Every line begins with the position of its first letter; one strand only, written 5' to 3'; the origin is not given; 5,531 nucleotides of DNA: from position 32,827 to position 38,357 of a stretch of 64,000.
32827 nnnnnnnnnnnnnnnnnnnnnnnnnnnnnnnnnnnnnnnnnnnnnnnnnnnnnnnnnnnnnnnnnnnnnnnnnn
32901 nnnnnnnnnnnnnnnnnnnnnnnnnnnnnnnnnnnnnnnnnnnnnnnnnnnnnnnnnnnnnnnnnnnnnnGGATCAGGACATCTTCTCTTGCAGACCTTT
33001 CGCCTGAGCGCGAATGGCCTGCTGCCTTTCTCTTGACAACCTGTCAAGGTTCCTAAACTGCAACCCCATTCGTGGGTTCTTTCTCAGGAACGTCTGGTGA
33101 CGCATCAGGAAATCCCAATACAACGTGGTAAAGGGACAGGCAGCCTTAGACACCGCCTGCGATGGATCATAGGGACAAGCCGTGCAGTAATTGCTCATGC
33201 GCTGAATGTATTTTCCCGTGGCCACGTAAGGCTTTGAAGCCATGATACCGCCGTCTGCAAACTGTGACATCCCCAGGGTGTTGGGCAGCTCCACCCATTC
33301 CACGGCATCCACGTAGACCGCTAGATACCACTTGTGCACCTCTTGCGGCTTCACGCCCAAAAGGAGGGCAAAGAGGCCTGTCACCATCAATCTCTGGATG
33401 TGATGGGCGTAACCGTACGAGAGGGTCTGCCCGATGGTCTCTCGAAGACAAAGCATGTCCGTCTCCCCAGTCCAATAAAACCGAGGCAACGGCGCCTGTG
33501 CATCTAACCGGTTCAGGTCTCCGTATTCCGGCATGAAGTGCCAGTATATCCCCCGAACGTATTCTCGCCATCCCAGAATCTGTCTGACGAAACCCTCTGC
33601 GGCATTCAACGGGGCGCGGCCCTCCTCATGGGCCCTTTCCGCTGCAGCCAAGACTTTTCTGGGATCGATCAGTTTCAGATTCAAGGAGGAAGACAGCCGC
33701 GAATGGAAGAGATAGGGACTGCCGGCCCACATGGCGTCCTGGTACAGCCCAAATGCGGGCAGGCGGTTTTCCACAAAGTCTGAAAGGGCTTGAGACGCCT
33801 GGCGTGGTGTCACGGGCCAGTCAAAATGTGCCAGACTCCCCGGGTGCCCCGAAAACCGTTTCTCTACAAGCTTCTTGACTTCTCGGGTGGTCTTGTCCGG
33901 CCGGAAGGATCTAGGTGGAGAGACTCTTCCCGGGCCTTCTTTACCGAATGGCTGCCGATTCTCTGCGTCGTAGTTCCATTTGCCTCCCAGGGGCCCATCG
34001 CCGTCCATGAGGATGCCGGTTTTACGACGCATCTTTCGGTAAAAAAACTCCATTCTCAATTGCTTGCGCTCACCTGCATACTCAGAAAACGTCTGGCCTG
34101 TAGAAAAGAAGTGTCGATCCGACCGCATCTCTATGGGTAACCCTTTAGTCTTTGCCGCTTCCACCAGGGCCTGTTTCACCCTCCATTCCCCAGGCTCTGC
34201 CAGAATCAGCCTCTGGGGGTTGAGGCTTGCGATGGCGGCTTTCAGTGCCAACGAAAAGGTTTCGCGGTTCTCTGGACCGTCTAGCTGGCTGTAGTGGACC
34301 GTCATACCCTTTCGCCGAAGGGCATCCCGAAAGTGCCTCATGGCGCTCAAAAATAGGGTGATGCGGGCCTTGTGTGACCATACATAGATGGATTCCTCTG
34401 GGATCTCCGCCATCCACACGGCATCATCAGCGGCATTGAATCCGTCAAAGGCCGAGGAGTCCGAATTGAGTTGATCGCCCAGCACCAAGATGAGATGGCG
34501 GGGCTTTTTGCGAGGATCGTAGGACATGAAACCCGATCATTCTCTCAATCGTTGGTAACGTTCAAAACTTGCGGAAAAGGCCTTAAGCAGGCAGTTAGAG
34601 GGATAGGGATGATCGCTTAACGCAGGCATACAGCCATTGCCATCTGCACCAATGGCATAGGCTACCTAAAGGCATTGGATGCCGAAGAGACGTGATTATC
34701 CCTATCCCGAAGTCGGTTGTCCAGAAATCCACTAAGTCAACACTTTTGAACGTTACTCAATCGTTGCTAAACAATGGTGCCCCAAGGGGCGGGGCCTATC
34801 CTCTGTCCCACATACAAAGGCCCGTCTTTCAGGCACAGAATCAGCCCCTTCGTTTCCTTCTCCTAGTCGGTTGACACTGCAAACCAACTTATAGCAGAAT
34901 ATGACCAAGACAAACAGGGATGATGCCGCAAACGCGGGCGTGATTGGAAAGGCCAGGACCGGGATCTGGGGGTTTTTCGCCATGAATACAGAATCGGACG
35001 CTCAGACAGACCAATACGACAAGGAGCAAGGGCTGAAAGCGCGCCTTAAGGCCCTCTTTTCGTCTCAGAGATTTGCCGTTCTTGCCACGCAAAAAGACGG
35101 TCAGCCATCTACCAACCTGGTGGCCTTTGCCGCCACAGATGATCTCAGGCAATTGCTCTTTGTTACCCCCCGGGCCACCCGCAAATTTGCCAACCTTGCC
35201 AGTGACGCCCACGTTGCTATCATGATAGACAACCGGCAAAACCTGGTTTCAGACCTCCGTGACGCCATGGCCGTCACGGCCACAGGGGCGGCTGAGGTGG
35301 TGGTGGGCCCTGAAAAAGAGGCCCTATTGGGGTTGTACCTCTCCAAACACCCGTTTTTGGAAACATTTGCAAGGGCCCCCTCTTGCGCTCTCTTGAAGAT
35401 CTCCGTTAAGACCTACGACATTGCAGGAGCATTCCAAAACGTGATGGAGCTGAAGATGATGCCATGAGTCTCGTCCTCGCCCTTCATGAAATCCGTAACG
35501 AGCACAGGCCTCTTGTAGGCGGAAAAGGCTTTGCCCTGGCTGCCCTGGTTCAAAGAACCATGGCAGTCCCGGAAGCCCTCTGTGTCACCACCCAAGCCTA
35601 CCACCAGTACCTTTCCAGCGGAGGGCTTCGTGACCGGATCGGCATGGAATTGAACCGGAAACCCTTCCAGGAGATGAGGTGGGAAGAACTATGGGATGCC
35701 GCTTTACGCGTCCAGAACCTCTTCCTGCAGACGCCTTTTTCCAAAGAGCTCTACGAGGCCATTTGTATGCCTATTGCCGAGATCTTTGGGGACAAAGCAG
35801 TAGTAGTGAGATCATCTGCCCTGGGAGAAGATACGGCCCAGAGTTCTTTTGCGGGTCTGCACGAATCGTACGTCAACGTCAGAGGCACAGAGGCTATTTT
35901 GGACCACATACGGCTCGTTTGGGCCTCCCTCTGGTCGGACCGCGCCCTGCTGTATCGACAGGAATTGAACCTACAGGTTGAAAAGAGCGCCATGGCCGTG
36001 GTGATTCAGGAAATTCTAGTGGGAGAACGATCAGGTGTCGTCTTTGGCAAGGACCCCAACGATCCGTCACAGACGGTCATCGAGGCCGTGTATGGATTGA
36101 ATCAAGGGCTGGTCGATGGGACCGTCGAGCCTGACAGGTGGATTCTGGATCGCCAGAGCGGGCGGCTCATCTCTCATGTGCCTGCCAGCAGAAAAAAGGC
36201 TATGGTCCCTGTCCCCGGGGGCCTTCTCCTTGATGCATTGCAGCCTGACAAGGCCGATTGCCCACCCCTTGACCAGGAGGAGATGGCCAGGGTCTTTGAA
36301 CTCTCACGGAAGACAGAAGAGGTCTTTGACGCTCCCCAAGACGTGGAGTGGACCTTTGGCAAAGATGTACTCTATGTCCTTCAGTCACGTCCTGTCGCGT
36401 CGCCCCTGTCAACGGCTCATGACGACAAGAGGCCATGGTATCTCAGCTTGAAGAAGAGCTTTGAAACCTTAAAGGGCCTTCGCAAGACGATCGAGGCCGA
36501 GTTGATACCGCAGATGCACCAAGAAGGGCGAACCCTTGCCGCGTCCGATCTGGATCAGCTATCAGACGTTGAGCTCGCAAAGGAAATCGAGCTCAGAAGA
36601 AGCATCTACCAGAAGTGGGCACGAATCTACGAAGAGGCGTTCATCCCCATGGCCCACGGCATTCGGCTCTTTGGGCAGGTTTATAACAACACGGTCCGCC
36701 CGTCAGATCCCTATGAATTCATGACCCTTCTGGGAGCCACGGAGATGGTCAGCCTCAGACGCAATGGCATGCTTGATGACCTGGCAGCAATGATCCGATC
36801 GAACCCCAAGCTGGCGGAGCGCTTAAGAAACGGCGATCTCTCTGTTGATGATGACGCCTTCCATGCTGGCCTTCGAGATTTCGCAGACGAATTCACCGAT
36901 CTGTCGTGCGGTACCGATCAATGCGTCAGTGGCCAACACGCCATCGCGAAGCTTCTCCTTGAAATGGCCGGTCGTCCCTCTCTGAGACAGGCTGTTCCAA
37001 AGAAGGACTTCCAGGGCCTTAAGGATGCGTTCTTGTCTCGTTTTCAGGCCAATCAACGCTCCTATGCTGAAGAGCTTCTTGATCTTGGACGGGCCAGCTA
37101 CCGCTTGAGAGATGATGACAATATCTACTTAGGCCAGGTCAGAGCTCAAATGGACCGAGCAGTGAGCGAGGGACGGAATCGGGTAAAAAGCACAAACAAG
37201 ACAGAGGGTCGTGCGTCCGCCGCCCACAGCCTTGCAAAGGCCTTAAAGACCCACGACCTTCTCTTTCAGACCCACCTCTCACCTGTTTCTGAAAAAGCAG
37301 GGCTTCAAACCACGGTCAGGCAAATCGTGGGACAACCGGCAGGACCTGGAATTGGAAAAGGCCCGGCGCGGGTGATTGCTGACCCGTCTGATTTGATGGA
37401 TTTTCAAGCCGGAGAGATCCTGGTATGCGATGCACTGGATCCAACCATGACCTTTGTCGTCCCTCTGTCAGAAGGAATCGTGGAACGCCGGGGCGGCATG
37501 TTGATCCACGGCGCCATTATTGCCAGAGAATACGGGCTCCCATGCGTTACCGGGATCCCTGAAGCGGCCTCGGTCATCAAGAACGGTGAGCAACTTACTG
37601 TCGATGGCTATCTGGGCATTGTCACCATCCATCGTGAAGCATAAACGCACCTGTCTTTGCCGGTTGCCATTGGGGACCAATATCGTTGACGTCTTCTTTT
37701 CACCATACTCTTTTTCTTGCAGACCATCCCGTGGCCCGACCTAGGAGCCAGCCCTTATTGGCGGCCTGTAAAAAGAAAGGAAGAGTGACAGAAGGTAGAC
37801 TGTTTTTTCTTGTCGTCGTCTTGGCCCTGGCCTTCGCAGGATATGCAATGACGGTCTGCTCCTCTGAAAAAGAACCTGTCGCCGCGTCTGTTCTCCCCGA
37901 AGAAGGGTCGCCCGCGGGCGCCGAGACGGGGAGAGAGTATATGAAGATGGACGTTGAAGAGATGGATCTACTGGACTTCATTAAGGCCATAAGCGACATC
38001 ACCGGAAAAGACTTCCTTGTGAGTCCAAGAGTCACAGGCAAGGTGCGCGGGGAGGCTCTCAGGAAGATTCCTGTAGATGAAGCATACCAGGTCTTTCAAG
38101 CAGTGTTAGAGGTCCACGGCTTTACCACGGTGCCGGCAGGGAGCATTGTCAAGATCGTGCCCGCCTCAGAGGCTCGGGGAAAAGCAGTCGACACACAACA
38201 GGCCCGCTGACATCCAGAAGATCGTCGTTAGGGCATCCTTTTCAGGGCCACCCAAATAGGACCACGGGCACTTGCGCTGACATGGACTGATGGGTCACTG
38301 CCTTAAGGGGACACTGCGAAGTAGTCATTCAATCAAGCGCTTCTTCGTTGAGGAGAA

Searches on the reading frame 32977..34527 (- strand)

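Call 16: search_protein_families(library=pfam, proteins=[window:32977-34527:-])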
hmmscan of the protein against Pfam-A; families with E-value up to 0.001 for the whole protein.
window:32977-34527:- (517 aa): 1 family
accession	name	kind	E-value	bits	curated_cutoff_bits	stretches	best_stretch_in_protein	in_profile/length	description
PF04244.19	DPRP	-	1.3e-78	264.3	22.1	1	13-237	1-224/224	Deoxyribodipyrimidine photo-lyase-related protein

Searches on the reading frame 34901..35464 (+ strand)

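Call 18: search_protein_families(library=pfam, proteins=[window:34901-35464:+])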
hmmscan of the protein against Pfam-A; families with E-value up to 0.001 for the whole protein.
window:34901-35464:+ (188 aa): 3 families
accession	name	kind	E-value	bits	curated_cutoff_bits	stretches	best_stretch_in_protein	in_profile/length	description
PF01243.27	PNPOx_N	-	6.1e-15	56.1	28.1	1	46-170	2-114/120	Pyridoxamine 5'-phosphate oxidase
PF12900.13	Pyridox_ox_2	-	0.00056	20.3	27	1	49-141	5-98/140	Pyridoxamine 5'-phosphate oxidase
PF15687.10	NRIP1_repr_1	-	0.00096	19.4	27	0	31-66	244-279/305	Nuclear receptor-interacting protein 1 repression 1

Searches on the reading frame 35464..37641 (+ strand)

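Call 18: search_protein_families(library=pfam, proteins=[window:35464-37641:+])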
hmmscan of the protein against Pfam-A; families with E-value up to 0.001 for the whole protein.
window:35464-37641:+ (726 aa): 2 families
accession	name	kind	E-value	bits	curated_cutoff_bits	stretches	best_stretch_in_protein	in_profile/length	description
PF01326.24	PPDK_N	-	7.2e-68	229.7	27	1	16-312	2-310/328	Pyruvate phosphate dikinase, AMP/ATP-binding domain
PF00391.29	PEP-utilizers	-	8.4e-20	70.6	23.1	1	647-718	1-72/72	PEP-utilising enzyme, mobile domain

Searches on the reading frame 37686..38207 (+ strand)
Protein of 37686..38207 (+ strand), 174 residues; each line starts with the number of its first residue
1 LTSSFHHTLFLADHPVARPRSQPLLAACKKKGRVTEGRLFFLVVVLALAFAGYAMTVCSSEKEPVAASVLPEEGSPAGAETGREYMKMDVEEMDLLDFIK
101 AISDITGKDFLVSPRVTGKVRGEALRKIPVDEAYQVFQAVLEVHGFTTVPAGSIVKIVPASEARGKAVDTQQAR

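Call 18: search_protein_families(library=pfam, proteins=[window:37686-38207:+])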
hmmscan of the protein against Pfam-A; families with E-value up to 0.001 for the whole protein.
window:37686-38207:+ (174 aa): 1 family
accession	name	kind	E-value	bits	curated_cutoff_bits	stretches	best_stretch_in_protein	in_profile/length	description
PF21305.2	type_II_gspD_N0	-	2.5e-20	72.5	27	1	89-157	2-71/71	GspD-like, N0 domain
